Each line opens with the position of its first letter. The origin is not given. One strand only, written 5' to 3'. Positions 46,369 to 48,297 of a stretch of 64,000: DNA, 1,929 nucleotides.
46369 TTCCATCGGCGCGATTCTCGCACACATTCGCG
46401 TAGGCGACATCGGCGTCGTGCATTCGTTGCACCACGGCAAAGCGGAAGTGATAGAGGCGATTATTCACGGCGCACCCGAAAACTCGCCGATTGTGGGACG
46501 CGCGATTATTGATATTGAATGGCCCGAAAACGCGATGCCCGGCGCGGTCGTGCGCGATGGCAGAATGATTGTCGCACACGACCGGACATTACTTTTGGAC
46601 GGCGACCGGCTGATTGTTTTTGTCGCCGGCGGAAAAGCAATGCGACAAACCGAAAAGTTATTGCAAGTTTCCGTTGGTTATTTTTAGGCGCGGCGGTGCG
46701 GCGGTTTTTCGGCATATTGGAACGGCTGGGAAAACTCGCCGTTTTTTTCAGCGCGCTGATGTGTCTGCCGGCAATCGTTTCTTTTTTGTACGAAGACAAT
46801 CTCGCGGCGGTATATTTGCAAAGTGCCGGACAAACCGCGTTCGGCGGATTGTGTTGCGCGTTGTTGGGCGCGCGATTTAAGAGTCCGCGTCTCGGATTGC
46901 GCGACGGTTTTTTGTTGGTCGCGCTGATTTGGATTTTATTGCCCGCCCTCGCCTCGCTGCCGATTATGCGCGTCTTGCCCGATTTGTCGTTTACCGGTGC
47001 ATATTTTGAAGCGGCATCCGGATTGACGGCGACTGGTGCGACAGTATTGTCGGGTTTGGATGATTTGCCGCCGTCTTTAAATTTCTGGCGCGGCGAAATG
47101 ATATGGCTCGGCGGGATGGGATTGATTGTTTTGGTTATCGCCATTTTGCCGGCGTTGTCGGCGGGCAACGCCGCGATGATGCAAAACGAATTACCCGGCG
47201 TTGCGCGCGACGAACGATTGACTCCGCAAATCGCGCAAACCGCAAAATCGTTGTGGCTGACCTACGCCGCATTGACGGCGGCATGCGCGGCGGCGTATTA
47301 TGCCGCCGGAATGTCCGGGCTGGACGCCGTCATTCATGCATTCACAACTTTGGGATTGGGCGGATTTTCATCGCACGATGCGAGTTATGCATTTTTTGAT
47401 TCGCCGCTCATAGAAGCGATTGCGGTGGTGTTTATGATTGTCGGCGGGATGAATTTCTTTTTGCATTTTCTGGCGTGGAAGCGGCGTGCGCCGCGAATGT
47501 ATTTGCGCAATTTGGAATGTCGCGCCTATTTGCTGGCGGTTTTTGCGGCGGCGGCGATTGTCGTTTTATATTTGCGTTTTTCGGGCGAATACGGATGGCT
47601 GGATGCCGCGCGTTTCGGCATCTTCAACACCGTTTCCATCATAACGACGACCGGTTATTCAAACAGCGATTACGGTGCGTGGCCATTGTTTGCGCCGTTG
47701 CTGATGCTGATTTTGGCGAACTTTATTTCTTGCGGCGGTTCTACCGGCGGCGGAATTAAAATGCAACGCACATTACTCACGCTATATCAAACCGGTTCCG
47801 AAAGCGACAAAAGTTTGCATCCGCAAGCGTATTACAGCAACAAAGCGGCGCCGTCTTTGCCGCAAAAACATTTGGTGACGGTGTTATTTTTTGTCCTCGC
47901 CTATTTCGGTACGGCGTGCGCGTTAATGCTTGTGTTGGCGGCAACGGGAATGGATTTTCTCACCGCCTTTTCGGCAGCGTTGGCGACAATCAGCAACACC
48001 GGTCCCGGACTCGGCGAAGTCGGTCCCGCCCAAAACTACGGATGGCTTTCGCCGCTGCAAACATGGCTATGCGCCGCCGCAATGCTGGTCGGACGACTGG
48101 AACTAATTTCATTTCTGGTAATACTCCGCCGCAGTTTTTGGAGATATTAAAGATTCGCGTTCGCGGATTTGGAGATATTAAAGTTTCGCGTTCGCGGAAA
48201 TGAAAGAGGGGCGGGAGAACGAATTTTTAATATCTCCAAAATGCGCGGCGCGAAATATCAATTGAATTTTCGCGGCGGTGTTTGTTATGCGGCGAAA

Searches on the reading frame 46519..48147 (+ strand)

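Call 44: search_protein_families(library=pfam, proteins=[window:46519-48147:+], max_evalue=1e-8)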
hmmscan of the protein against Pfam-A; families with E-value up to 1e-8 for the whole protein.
window:46519-48147:+ (543 aa): 1 family
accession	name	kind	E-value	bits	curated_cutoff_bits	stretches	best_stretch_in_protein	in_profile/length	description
PF02386.22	TrkH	-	2.2e-53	181.9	27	1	124-537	29-491/502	Cation transport protein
